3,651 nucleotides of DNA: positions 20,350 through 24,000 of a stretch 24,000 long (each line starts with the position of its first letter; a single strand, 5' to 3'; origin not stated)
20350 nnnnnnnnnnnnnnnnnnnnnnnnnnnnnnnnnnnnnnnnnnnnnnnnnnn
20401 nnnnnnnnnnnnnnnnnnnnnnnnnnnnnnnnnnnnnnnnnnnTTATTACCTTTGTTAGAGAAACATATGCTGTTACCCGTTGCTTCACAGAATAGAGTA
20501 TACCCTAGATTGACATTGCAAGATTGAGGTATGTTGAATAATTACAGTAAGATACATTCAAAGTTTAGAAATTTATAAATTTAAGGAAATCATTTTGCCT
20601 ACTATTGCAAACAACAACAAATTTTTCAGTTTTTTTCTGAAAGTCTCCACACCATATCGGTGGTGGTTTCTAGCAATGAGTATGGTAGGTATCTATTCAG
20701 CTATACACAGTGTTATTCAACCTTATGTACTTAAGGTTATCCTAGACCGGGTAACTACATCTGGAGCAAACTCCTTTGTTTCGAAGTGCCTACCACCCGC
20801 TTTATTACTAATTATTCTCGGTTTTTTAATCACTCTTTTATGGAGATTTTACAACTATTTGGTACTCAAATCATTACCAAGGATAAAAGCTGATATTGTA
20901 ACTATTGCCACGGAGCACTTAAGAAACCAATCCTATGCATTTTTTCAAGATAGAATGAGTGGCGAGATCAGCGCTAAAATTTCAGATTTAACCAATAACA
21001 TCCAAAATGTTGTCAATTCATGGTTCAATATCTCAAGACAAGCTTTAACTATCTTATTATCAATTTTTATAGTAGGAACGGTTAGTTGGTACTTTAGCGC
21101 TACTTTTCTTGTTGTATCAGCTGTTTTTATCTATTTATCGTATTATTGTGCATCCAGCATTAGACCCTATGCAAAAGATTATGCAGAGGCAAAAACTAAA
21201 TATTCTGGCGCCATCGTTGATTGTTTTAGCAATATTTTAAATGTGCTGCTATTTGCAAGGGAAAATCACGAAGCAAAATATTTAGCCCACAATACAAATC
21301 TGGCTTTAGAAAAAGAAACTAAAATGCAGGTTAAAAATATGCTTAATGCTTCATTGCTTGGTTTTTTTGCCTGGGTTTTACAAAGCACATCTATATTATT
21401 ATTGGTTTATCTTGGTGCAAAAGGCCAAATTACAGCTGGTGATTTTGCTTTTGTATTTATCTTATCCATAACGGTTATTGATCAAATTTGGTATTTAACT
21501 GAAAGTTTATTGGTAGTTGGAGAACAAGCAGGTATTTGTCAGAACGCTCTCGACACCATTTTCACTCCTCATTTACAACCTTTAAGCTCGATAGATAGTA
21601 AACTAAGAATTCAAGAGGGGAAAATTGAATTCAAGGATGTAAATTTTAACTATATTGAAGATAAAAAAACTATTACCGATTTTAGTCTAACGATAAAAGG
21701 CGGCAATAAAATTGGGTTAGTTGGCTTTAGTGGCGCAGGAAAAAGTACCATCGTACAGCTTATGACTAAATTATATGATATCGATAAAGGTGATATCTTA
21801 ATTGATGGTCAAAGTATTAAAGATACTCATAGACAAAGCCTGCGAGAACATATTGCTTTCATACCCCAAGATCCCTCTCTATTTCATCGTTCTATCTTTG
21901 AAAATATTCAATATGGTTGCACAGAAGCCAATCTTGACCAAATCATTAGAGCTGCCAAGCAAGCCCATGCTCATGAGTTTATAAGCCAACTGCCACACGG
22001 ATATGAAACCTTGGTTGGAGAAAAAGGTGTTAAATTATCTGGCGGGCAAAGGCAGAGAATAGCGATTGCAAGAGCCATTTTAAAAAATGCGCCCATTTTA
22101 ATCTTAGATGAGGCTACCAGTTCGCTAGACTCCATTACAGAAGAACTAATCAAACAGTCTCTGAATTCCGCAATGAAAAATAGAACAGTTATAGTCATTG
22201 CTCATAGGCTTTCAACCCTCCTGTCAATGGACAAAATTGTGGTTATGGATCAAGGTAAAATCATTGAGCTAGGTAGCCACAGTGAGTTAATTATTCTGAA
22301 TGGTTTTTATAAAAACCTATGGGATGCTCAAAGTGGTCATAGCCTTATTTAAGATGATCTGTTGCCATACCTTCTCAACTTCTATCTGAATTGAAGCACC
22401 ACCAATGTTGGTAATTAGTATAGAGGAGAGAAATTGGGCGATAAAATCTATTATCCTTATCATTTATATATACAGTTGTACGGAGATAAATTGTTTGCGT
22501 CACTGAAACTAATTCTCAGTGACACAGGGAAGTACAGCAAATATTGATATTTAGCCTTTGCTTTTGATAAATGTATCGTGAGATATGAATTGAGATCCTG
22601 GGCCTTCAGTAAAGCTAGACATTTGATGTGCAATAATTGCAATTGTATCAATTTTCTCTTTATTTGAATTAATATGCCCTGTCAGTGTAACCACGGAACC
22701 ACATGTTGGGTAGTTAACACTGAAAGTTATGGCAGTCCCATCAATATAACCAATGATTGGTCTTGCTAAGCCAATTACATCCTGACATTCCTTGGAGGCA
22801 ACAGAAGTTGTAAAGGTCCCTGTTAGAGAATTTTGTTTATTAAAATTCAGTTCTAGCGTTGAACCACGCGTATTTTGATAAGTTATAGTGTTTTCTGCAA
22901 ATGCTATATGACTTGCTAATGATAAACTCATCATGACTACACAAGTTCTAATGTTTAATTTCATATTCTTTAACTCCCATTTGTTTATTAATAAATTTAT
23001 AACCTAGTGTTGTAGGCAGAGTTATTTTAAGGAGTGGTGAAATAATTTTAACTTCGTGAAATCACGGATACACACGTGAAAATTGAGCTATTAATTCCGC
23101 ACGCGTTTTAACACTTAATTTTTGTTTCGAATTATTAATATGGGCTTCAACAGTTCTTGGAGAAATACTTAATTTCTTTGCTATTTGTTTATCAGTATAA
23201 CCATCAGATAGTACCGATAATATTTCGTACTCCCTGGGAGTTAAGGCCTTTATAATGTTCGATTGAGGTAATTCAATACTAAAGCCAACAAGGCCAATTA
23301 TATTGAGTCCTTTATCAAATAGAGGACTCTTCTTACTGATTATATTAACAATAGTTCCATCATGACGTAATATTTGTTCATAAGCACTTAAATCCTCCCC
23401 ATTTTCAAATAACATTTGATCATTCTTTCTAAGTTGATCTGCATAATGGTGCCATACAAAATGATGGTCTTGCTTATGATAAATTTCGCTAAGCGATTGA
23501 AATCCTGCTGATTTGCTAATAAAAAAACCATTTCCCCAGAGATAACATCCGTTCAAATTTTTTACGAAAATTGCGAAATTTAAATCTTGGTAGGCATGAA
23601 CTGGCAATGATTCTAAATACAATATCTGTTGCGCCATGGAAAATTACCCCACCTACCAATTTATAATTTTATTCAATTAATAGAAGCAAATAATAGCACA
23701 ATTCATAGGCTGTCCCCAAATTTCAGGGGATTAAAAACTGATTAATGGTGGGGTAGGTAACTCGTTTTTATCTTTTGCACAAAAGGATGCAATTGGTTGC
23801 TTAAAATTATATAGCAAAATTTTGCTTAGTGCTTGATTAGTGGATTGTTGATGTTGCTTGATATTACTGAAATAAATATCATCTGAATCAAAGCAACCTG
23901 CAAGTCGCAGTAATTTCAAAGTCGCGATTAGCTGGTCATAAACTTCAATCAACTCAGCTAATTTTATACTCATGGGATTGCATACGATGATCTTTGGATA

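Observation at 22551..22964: Secreted avidin/streptavidin homologue lacking all biotin-box tryptophans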

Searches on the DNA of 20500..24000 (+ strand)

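Call 45: search_dna_similar(query=window:20500-24000:+, collection=plasmids, mode=near, max_rows=15)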
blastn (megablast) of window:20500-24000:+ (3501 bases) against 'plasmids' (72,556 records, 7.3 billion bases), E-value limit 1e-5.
No match.
